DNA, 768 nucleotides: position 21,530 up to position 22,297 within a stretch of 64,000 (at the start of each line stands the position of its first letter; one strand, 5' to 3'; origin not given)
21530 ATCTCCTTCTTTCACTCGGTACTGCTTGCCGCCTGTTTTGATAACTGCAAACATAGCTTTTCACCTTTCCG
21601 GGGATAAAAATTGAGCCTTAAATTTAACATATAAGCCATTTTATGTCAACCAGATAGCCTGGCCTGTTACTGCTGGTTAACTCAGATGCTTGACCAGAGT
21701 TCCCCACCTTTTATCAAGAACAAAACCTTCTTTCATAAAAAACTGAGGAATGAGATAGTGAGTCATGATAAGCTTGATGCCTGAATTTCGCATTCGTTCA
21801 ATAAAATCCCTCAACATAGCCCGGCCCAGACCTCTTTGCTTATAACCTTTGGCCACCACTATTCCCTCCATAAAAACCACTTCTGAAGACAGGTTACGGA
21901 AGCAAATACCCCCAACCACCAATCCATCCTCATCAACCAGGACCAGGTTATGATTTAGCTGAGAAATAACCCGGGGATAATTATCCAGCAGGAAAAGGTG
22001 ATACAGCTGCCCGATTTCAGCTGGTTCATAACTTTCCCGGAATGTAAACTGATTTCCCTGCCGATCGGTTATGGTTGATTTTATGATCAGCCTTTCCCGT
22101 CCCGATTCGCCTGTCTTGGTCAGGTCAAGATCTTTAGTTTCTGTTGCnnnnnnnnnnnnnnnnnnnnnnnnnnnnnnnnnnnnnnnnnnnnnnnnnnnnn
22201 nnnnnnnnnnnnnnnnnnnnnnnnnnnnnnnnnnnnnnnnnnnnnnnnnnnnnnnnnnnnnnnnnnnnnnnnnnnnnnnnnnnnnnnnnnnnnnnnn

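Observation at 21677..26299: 1540-aa fusion of an AMP-forming acyl-CoA ligase domain and a C-terminal GNAT acyltransferase, with ~700 aa of unknown sequence between them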

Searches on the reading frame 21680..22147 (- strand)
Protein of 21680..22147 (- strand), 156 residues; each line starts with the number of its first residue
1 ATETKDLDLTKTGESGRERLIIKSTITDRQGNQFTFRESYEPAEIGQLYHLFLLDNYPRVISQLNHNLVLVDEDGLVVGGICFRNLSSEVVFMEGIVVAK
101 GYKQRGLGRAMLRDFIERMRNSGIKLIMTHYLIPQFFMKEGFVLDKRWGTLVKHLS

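Call 63: search_solved_structures(query=window:21680-22147:-, max_evalue=0.1, show_alignments=3)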
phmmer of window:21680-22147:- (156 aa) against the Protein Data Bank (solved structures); distinct sequences matched with E-value up to 0.1: 19.
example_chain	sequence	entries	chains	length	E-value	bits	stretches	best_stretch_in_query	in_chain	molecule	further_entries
1qst_A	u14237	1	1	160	5.1e-05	26.6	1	63-147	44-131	TGCN5 HISTONE ACETYL TRANSFERASE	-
1q2c_A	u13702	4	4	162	5.3e-05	26.5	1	63-147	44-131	histone acetyltransferase GCN5 | TGCN5 HISTONE ACETYL TRANSFERASE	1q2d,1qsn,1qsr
1m1d_A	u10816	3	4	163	5.3e-05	26.5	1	63-147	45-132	TGCN5 HISTONE ACETYL TRANSFERASE | HAT A1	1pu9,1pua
5gcn_A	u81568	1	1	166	5.6e-05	26.4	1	63-147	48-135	HISTONE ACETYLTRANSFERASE GCN5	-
3f8k_A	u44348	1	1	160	0.0037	20.5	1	48-135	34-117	Protein acetyltransferase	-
8e6o_A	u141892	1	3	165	0.0087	19.3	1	59-145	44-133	Histone acetyltransferase KAT2A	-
8h65_C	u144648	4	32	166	0.0089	19.3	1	59-145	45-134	Histone acetyltransferase KAT2A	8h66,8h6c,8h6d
1z4r_A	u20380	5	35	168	0.0091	19.3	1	59-145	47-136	General control of amino acid synthesis protein 5-like 2 | Histone acetyltransferase KAT2A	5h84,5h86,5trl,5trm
1cm0_B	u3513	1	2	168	0.014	18.7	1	59-142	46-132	P300/CBP ASSOCIATING FACTOR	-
4nsq_A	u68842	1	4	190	0.018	18.3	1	59-142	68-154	Histone acetyltransferase KAT2B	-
5kgh_A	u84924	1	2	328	0.026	17.8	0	89-128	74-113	Predicted acetyltransferase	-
6sjy_A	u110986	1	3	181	0.026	17.8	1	64-130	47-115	L-2,4-diaminobutyric acid acetyltransferase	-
6sk1_A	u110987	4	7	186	0.027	17.7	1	64-130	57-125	L-2,4-diaminobutyric acid acetyltransferase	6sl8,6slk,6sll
5kga_A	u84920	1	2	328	0.03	17.6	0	89-128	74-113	Predicted acetyltransferase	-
5kf1_A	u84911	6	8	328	0.039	17.2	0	89-128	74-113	Predicted acetyltransferase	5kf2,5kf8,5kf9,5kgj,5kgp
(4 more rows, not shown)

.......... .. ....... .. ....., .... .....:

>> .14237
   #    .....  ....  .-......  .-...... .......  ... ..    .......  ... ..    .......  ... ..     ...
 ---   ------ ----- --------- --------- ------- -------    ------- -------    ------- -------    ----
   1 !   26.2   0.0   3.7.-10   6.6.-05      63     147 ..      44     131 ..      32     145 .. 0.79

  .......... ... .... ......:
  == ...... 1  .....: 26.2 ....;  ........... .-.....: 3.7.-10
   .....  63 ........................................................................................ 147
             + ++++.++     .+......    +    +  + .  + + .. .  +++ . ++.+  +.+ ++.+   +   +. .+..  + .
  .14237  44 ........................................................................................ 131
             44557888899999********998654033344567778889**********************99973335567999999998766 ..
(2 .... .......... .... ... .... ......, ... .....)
